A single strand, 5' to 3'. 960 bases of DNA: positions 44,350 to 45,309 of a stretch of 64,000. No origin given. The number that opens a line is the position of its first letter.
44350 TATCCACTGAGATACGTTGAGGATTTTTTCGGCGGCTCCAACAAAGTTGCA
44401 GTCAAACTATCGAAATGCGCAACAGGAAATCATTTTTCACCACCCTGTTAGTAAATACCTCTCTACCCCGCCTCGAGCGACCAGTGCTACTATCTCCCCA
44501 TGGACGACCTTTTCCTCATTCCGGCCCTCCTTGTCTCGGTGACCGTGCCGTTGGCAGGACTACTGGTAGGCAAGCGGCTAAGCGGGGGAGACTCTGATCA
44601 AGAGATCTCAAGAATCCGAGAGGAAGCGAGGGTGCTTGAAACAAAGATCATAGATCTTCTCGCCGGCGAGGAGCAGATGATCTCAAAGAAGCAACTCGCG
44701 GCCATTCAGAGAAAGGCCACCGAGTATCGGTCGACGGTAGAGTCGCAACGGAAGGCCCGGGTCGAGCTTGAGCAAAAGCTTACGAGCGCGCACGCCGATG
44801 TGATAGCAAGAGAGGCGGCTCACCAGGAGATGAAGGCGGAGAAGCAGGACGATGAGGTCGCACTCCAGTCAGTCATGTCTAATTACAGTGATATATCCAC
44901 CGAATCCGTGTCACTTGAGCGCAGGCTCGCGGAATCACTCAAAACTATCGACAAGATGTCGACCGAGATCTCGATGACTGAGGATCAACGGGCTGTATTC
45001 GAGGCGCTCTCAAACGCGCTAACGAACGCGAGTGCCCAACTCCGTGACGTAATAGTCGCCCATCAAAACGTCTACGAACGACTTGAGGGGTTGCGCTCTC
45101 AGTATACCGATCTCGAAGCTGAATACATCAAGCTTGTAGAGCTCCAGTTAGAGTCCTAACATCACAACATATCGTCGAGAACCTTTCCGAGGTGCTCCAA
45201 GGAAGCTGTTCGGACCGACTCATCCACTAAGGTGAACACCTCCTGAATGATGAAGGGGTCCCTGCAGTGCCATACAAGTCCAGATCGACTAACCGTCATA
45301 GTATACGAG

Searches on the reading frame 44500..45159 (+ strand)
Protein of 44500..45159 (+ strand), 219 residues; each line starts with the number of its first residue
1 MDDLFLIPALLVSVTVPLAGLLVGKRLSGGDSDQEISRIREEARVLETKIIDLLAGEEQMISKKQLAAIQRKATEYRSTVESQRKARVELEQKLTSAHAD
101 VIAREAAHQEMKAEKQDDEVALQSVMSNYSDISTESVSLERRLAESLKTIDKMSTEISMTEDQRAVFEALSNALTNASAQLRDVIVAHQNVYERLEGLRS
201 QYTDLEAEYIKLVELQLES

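Call 35: find_encoding_contigs(protein=window:44500-45159:+, flank=1500, max_places=10)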
Protein window:44500-45159:+ (219 aa): 10 contigs read that carry it; 5 places shown.
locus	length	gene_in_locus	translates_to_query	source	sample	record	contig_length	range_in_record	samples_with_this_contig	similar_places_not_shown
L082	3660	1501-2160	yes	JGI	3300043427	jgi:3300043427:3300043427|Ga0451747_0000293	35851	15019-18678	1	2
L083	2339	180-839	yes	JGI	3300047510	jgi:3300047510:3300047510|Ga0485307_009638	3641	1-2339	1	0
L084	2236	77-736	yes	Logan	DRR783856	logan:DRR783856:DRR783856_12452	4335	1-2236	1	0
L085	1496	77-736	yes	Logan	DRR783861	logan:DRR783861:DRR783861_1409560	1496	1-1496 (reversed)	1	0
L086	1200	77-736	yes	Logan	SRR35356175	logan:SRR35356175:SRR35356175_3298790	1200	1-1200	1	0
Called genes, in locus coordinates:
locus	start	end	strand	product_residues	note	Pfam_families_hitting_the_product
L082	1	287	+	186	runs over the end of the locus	PF04612:T2SSM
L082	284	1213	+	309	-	-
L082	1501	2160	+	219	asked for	-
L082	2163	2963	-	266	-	-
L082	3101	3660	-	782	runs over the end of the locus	PF17854:FtsK_alpha, PF01580:FtsK_SpoIIIE, PF09397:FtsK_gamma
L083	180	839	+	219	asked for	-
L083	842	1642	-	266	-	-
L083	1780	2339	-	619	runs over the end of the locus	?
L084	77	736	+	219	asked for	-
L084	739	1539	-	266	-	-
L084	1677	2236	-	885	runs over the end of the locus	?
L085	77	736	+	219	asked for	-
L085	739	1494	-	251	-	?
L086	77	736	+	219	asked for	-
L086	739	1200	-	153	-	?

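Call 68: search_protein_families(library=pfam, max_evalue=0.00001, proteins=[window:44500-45159:+])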
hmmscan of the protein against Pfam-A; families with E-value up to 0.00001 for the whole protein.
window:44500-45159:+ (219 aa): 0 families
